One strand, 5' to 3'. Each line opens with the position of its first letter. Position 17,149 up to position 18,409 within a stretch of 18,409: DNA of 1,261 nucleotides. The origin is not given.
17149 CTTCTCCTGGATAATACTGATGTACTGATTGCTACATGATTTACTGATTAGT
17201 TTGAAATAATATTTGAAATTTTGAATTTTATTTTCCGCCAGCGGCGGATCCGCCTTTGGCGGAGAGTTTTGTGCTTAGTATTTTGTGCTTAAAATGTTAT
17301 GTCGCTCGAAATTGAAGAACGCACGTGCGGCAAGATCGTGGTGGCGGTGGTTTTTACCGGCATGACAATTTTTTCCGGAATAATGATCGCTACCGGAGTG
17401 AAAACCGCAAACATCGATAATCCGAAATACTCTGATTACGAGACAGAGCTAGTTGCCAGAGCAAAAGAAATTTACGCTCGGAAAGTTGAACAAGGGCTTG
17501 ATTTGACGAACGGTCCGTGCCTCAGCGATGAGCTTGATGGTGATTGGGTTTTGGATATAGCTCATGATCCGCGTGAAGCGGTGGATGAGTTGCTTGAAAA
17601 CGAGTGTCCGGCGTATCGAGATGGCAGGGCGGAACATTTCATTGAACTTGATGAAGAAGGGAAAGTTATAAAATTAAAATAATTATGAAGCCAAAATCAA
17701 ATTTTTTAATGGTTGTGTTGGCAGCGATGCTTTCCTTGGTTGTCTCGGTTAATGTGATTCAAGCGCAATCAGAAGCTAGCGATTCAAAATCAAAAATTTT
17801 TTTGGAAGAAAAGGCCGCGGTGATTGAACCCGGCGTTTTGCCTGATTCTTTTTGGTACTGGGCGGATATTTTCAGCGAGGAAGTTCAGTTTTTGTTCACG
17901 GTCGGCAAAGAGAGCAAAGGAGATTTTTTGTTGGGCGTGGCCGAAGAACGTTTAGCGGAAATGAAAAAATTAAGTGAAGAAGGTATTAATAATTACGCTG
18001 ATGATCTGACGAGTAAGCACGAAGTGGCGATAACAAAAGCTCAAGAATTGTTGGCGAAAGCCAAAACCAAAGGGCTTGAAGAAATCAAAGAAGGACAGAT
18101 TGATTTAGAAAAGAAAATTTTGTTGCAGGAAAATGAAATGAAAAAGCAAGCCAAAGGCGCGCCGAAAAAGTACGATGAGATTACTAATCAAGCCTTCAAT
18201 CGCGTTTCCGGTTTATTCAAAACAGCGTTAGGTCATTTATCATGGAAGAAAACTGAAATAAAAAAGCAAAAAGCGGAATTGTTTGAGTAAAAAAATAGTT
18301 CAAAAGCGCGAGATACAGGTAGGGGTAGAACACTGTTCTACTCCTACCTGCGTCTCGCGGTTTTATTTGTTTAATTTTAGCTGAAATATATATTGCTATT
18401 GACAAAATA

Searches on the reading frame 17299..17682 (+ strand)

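Call 8: search_protein_families(library=pfam, proteins=[window:17299-17682:+], max_evalue=0.01)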
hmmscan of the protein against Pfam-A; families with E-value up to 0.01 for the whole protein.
window:17299-17682:+ (127 aa): 0 families

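Call 17: search_protein_families(library=ncbifam, proteins=[window:17299-17679:+], max_evalue=0.1)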
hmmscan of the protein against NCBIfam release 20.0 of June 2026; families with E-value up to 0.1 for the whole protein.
window:17299-17679:+ (127 aa): 1 family
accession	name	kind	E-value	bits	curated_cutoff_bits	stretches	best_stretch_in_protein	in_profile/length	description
NF010937.0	PRK14357.1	equivalog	0.08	11.8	658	1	15-69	159-213/448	bifunctional UDP-N-acetylglucosamine diphosphorylase/glucosamine-1-phosphate N-acetyltransferase GlmU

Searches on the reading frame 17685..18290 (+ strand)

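Call 8: search_protein_families(library=pfam, proteins=[window:17685-18290:+], max_evalue=0.01)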
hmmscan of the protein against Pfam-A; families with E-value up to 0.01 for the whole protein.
window:17685-18290:+ (201 aa): 2 families
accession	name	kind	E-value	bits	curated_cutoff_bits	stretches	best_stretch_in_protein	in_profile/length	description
PF18915.5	DUF5667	-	2e-18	67.1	27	1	50-137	1-92/99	Domain of unknown function (DUF5667)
PF12685.13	SpoIIIAH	-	0.0097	16.3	30.6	0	4-170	1-130/191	SpoIIIAH-like protein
